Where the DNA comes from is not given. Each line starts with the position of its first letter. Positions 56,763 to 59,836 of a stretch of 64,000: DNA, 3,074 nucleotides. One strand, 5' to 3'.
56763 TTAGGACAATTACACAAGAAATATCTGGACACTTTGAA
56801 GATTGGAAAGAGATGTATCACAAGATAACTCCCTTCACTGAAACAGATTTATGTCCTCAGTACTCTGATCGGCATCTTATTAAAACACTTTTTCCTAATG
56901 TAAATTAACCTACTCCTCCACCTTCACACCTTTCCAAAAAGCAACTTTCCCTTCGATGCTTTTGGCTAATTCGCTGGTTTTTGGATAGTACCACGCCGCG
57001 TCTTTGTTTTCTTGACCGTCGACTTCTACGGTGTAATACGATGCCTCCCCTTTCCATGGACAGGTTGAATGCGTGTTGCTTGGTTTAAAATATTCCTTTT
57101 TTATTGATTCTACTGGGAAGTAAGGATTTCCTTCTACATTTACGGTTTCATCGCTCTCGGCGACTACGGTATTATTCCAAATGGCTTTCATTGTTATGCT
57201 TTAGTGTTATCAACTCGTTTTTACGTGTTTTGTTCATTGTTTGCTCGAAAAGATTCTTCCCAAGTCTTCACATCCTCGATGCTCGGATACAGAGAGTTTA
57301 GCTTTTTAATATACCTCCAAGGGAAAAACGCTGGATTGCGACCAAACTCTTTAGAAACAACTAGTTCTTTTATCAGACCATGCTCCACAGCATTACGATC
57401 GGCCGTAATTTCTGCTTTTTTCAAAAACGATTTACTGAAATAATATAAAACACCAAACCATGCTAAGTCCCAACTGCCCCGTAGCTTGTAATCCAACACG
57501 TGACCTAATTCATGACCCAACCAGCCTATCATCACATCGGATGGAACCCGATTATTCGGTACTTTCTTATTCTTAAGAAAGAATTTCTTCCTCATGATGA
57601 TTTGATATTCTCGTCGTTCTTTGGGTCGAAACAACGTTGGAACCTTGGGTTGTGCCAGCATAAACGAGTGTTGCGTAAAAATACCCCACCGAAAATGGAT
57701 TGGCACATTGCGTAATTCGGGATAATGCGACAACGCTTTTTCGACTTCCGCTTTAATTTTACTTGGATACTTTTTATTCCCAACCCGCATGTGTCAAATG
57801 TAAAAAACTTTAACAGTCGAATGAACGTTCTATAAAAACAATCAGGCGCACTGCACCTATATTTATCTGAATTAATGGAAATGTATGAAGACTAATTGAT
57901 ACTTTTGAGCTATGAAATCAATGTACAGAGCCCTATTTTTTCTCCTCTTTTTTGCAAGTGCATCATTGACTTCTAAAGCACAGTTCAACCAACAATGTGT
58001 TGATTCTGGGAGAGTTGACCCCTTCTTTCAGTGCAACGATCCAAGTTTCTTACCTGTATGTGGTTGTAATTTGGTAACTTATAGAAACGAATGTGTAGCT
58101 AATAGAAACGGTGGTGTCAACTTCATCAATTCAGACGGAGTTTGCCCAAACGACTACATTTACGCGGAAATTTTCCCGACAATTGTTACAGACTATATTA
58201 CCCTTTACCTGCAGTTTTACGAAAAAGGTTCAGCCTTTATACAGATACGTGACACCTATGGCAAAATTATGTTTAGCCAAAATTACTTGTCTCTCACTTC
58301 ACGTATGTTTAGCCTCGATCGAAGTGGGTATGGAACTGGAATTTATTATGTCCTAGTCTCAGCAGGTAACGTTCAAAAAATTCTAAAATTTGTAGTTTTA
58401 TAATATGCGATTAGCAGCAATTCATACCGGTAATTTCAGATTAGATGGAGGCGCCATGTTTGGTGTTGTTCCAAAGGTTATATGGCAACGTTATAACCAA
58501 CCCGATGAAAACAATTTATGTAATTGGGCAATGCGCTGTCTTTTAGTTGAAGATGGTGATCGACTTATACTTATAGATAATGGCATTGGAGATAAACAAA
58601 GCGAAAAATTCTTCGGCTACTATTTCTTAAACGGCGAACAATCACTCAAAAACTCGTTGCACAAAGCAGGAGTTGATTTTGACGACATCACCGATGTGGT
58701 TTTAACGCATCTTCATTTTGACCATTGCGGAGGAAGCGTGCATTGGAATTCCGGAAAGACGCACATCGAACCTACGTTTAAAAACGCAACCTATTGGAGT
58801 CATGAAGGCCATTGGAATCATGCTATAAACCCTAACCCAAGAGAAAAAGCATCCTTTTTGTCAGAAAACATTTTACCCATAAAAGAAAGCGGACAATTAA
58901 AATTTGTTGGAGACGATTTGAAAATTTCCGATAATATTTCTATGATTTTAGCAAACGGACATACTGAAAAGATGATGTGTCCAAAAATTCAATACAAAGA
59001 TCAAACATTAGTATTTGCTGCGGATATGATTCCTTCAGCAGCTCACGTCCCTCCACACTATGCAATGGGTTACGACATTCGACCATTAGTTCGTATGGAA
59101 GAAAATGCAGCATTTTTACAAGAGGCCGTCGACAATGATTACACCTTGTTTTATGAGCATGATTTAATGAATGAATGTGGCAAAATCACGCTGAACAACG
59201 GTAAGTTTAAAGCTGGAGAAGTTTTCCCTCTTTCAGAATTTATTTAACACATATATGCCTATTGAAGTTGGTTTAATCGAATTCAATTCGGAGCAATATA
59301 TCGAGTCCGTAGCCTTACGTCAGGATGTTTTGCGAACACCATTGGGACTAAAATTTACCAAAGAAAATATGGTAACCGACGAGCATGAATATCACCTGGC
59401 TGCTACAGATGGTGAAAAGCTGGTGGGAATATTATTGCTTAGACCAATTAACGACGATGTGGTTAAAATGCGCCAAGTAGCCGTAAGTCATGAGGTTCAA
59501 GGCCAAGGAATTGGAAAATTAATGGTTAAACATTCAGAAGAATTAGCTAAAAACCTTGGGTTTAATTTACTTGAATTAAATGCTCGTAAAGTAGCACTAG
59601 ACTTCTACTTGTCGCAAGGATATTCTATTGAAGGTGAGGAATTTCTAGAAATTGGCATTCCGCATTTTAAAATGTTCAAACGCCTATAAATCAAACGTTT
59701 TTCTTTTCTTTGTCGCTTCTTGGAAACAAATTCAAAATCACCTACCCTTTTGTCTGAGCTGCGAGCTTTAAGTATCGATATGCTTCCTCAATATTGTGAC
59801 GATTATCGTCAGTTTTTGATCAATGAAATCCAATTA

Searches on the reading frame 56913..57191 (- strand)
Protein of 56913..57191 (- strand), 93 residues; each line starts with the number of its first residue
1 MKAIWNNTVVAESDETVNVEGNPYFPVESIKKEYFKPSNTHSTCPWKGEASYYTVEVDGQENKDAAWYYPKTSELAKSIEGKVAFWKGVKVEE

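Call 3: search_protein_families(library=pfam, proteins=[window:56913-57191:-], max_evalue=0.01)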
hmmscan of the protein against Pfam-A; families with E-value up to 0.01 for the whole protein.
window:56913-57191:- (93 aa): 1 family
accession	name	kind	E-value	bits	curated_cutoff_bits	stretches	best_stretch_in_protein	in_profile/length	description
PF04248.19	NTP_transf_9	-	6.1e-32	109.8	22.1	1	1-87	1-92/93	Domain of unknown function (DUF427)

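Call 73: find_homologous_proteins(query=window:56913-57191:-, max_evalue=0.00001)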
Query window:56913-57191:- (93 aa): 8000 proteins with E <= 0.00001 among 8000 candidates; the best 120 are listed.
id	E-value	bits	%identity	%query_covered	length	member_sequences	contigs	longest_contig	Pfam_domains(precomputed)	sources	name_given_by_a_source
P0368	1.5e-56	206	100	100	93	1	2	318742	PF04248.20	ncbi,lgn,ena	-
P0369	9.5e-54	197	94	100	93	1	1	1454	PF04248.20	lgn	-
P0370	9.9e-46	172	80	100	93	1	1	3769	PF04248.20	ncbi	ncbi:MAG: DUF427 domain-containing protein [Bacteroidota bacterium]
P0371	1.5e-45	171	84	99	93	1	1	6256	PF04248.20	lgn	-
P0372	1.9e-45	171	77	100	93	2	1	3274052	PF04248.20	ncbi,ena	-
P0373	5.0e-45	169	80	100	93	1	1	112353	PF04248.20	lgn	-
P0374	9.3e-45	169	80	99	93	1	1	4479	PF04248.20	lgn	-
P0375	1.2e-44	168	74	100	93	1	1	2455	PF04248.20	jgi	jgi:uncharacterized protein (DUF427 family)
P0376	1.2e-44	168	80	97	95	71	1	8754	PF04248.20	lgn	-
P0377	1.3e-44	168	78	100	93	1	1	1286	PF04248.20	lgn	-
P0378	2.0e-44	167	78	100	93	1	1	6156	PF04248.20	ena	-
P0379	2.3e-44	167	80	99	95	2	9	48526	PF04248.20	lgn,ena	-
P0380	3.8e-44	167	79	99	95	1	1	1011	PF04248.20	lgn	-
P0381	4.1e-44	166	76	100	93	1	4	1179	PF04248.20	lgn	-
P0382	4.3e-44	166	79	99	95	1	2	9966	PF04248.20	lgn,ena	-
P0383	5.1e-44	166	74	100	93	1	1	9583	PF04248.20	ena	-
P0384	5.3e-44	166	79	99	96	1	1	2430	PF04248.20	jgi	jgi:uncharacterized protein (DUF427 family)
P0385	6.1e-44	166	75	100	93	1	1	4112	PF04248.20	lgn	-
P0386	6.8e-44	166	79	99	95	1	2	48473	PF04248.20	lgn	-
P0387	7.0e-44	166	78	100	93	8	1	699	PF04248.20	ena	-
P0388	8.5e-44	165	78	100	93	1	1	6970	PF04248.20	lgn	-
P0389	8.7e-44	165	79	99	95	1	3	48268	PF04248.20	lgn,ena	-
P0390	9.1e-44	165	76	100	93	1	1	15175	PF04248.20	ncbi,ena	-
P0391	1.0e-43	165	75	98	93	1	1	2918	PF04248.20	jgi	jgi:uncharacterized protein (DUF427 family)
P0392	1.1e-43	165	79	97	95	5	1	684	PF04248.20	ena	-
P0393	1.1e-43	165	79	99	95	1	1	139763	PF04248.20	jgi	jgi:uncharacterized protein (DUF427 family)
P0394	1.2e-43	165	78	98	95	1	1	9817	PF04248.20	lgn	-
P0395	1.5e-43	165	73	100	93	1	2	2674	PF04248.20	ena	-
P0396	1.6e-43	165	78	99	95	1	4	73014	PF04248.20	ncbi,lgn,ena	-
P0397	1.6e-43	165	79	97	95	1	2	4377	PF04248.20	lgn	-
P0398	1.7e-43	165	78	99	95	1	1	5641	PF04248.20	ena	-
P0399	1.7e-43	164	77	100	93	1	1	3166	PF04248.20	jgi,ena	-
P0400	1.7e-43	164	79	99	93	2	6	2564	PF04248.20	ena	-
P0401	2.0e-43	164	77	100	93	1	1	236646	PF04248.20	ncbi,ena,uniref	ncbi:MAG: DUF427 domain-containing protein [Maribacter sp.]|uniref:DUF427 domain-containing protein 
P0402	2.0e-43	164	77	100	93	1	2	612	PF04248.20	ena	-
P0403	2.1e-43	164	77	100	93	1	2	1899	PF04248.20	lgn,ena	-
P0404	2.1e-43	164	74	100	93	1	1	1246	PF04248.20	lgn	-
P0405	2.1e-43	164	77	100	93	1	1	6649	PF04248.20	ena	-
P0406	2.3e-43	164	77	100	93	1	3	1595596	PF04248.20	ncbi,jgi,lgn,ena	-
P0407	2.4e-43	164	74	100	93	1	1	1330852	PF04248.20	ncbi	-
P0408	2.4e-43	164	77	100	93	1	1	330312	PF04248.20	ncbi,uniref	ncbi:DUF427 domain-containing protein [Sediminicola sp. 1XM1-17]|uniref:DUF427 domain-containing pro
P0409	2.5e-43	164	74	100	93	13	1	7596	PF04248.20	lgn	-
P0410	3.0e-43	164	78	100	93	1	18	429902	PF04248.20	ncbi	ncbi:MAG: DUF427 domain-containing protein [Flavobacteriaceae bacterium]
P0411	3.2e-43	164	78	99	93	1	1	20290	PF04248.20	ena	-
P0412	3.2e-43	164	78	99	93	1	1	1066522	PF04248.20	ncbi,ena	-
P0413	3.4e-43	164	75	100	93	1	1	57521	PF04248.20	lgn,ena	-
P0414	3.5e-43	163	79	99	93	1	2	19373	PF04248.20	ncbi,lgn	-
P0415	3.9e-43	163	79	99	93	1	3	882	PF04248.20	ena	-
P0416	3.9e-43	163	77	98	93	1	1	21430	PF04248.20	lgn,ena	-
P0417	4.1e-43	163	78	99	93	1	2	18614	PF04248.20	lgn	-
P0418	4.6e-43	163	75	100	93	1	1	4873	PF04248.20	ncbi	-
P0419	4.7e-43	163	75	100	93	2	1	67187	PF04248.20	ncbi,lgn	ncbi:MAG: DUF427 domain-containing protein [Bacteroidota bacterium]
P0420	4.8e-43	163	79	97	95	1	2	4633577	PF04248.20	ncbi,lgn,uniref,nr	ncbi:DUF427 domain-containing protein [Fluviicola taffensis]|uniref:DUF427 domain-containing protein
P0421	5.0e-43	163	78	98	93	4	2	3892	PF04248.20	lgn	-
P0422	5.0e-43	163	77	100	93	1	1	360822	PF04248.20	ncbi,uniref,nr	ncbi:DUF427 domain-containing protein [Muricauda sp. JGD-17]|uniref:DUF427 domain-containing protein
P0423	5.4e-43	163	75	100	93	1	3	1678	PF04248.20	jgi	jgi:uncharacterized protein (DUF427 family)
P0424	5.5e-43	163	77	100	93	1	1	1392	PF04248.20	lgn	-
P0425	6.1e-43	163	78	99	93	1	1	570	PF04248.20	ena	-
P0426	6.3e-43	163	77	100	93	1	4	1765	PF04248.20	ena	-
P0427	6.4e-43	163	77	100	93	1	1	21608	PF04248.20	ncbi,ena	-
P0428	6.4e-43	163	75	100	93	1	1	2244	PF04248.20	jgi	jgi:uncharacterized protein (DUF427 family)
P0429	7.0e-43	163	76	100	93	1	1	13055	PF04248.20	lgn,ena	-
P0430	7.3e-43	162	76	100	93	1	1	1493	PF04248.20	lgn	-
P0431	7.3e-43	162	75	100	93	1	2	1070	PF04248.20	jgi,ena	-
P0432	8.7e-43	162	76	100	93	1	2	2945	PF04248.20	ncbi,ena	-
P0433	9.1e-43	162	74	98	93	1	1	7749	PF04248.20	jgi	-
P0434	1.0e-42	162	77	98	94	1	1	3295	PF04248.20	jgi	-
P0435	1.0e-42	162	78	99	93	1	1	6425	PF04248.20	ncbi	-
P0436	1.1e-42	162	74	100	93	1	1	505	PF04248.20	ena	-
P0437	1.2e-42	162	77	98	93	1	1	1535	PF04248.20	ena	-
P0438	1.2e-42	162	78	99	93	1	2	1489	PF04248.20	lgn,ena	-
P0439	1.2e-42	162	75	98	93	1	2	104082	PF04248.20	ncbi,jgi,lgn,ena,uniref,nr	ncbi:DUF427 domain-containing protein [uncultured Eudoraea sp.]|uniref:DUF427 domain-containing prot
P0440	1.3e-42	162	78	99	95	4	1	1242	PF04248.20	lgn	-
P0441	1.3e-42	162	76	100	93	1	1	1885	PF04248.20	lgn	-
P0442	1.4e-42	162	76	100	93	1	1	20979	PF04248.20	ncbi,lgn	ncbi:MAG: DUF427 domain-containing protein [Bacteroidota bacterium]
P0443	1.5e-42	161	74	100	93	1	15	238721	PF04248.20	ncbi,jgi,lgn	ncbi:MAG: hypothetical protein ACI8QD_000712 [Cyclobacteriaceae bacterium]|jgi:uncharacterized prote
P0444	1.6e-42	161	76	99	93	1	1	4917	PF04248.20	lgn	-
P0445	1.6e-42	161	77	100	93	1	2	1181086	PF04248.20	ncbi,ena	-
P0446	1.7e-42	161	75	100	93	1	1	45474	PF04248.20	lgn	-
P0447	1.7e-42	161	75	100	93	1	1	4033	PF04248.20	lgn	-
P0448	1.9e-42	161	74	100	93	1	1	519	PF04248.20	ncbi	-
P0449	1.9e-42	161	75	100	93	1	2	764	PF04248.20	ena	-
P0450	2.0e-42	161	77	100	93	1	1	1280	PF04248.20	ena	-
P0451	2.1e-42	161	73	100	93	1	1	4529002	PF04248.20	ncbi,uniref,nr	ncbi:DUF427 domain-containing protein [Maribacter halichondriae]|uniref:DUF427 domain-containing pro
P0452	2.1e-42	161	77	98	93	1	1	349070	PF04248.20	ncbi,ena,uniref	ncbi:DUF427 domain-containing protein [Ulvibacterium sp.]|uniref:DUF427 domain-containing protein n=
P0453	2.2e-42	161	74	100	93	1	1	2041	PF04248.20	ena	-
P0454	2.5e-42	161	75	100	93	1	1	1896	PF04248.20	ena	-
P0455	2.8e-42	161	73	100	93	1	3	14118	PF04248.20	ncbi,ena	-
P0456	2.8e-42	161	76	98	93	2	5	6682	PF04248.20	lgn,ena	-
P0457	2.8e-42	161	77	99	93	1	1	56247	PF04248.20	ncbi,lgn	-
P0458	2.9e-42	161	75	100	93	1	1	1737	PF04248.20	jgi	-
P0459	3.1e-42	160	77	98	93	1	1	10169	PF04248.20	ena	-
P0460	3.1e-42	160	76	100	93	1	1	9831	PF04248.20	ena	-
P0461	3.1e-42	160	75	100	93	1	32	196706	PF04248.20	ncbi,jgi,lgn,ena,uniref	ncbi:DUF427 domain-containing protein [Sediminicola arcticus]|jgi:uncharacterized protein (DUF427 fa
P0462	3.1e-42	160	77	99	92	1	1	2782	PF04248.20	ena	-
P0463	3.4e-42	160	76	98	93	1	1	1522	PF04248.20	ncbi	-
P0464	3.8e-42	160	77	99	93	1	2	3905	PF04248.20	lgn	-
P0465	3.9e-42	160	74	99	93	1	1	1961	PF04248.20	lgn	-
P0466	4.0e-42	160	71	100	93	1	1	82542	PF04248.20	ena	-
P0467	4.0e-42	160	75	98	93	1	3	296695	PF04248.20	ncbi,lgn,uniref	ncbi:DUF427 domain-containing protein [Fulvivirga sp.]|uniref:DUF427 domain-containing protein n=1 T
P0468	4.0e-42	160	79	99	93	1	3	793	PF04248.20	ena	-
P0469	4.2e-42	160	74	100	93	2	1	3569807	PF04248.20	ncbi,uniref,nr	ncbi:hypothetical protein SB49_15110 [Sediminicola sp. YIK13]|uniref:DUF427 domain-containing protei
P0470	4.2e-42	160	77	98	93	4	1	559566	PF04248.20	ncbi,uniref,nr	ncbi:DUF427 domain-containing protein [Ulvibacterium marinum]|uniref:DUF427 domain-containing protei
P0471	4.4e-42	160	72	100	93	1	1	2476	PF04248.20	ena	-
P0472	4.5e-42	160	74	100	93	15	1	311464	PF04248.20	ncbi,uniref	ncbi:DUF427 domain-containing protein [Croceitalea marina]|uniref:DUF427 domain-containing protein n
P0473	4.5e-42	160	73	100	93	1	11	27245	PF04248.20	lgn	-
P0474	4.6e-42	160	78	98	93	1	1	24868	PF04248.20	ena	-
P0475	4.6e-42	160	75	98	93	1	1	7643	PF04248.20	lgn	-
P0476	4.8e-42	160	73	100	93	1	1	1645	PF04248.20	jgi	jgi:uncharacterized protein (DUF427 family)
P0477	4.9e-42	160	77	100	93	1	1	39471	PF04248.20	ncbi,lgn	ncbi:MAG: DUF427 domain-containing protein [Saonia sp.]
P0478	5.0e-42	160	74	100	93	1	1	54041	PF04248.20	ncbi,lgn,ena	-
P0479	5.0e-42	160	75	100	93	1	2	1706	PF04248.20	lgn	-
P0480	5.5e-42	160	74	100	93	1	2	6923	PF04248.20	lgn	-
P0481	5.8e-42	160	74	100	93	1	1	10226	PF04248.20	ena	-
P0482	5.8e-42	160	74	98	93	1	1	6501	PF04248.20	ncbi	-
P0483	5.9e-42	160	73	100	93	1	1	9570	PF04248.20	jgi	-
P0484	6.0e-42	160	74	98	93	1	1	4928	PF04248.20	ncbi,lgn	ncbi:MAG: DUF427 domain-containing protein [Fulvivirga sp.]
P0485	6.2e-42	159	75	100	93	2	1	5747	PF04248.20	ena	-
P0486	6.2e-42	159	75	100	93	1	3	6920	PF04248.20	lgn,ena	-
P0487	6.3e-42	159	73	100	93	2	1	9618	PF04248.20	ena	-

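Call 74: find_encoding_contigs(protein=P0369, flank=5000, max_places=3)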
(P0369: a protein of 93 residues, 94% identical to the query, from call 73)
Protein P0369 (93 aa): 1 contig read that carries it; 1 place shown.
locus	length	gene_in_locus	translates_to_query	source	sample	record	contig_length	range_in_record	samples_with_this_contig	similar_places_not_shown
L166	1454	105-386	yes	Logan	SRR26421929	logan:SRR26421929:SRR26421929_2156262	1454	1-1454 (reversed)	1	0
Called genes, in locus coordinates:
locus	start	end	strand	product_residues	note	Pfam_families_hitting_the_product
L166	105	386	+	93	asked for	PF04248:NTP_transf_9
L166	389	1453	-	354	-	?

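Call 75: find_encoding_contigs(protein=P0371, flank=5000, max_places=3)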
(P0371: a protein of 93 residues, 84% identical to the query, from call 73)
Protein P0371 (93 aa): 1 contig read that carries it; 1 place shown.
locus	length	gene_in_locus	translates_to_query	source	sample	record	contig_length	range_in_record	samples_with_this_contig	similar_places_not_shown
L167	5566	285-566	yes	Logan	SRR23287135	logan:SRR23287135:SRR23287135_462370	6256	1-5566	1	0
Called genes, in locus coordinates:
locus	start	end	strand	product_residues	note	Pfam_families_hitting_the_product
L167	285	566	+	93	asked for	PF04248:NTP_transf_9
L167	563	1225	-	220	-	PF18917:LiaI-LiaF-like_TM1 (faint), PF22570:LiaF-TM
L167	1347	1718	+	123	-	PF00011:HSP20 (faint)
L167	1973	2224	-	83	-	-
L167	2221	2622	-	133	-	-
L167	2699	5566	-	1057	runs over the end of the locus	PF00515:TPR_1 (faint), PF07719:TPR_2 (faint), PF13176:TPR_7 (faint), PF17874:TPR_MalT (weak), PF13424:TPR_12, PF24885:TPR_NPHP3, PF13424:TPR_12, PF12770:CHAT, +5 more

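Call 76: find_encoding_contigs(protein=P0373, flank=5000, max_places=3)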
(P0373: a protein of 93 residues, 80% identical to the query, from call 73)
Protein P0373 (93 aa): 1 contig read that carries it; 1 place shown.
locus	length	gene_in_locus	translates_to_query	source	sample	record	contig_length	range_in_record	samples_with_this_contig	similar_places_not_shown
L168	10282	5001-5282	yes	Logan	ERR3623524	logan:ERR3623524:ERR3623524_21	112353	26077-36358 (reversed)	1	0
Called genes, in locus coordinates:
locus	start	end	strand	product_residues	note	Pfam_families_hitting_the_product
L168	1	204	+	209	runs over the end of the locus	PF02577:BFN_dom, PF02151:UVR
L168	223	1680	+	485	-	PF01773:Nucleos_tra2_N, PF07670:Gate, PF07662:Nucleos_tra2_C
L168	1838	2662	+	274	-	PF00303:Thymidylat_synt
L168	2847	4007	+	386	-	PF12867:DinB_2 (weak), PF03781:FGE-sulfatase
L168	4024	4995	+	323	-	PF10017:Methyltransf_33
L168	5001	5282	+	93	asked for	PF04248:NTP_transf_9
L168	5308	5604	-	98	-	PF02922:CBM_48 (weak), PF16561:AMPK1_CBM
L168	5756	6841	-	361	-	PF00266:Aminotran_5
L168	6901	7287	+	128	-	PF13239:2TM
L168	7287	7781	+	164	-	PF00186:DHFR_1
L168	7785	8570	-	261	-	PF01177:Asp_Glu_race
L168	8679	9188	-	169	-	PF03938:OmpH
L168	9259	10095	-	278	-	PF03938:OmpH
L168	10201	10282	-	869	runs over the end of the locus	PF08478:POTRA_1 (faint), PF07244:POTRA (weak), PF08479:POTRA_2 (faint), PF07244:POTRA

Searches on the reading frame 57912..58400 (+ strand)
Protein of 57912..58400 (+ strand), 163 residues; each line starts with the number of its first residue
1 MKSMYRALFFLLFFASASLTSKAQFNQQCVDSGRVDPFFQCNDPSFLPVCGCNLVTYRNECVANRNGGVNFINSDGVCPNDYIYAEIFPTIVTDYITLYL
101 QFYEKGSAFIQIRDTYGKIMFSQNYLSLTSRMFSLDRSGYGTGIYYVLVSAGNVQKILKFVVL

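Call 3: search_protein_families(library=pfam, proteins=[window:57912-58400:+], max_evalue=0.01)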
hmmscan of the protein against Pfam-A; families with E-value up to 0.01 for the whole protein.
window:57912-58400:+ (163 aa): 3 families
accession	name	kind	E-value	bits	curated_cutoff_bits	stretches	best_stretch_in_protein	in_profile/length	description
PF18962.6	Por_Secre_tail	-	2.1e-05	25.1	27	1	87-162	1-75/75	Secretion system C-terminal sorting domain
PF07648.20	Kazal_2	-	0.00048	20.6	22.8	1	39-67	4-36/48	Kazal-type serine protease inhibitor domain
PF00050.26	Kazal_1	-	0.0023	18.4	21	1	41-62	9-29/49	Kazal-type serine protease inhibitor domain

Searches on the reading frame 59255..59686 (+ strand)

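Call 47: search_protein_families(library=pfam, proteins=[window:59255-59686:+], max_evalue=0.0001)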
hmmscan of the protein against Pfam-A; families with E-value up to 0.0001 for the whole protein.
window:59255-59686:+ (144 aa): 3 families
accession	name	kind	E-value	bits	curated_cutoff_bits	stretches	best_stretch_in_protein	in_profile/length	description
PF13673.13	Acetyltransf_10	-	3.2e-15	56.7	23.6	1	38-143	24-127/128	Acetyltransferase (GNAT) domain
PF00583.31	Acetyltransf_1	-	1.7e-14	54.6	20.7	1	36-123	24-116/116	Acetyltransferase (GNAT) family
PF13508.13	Acetyltransf_7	-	2.4e-12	47.5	27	1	44-124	2-83/84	Acetyltransferase (GNAT) domain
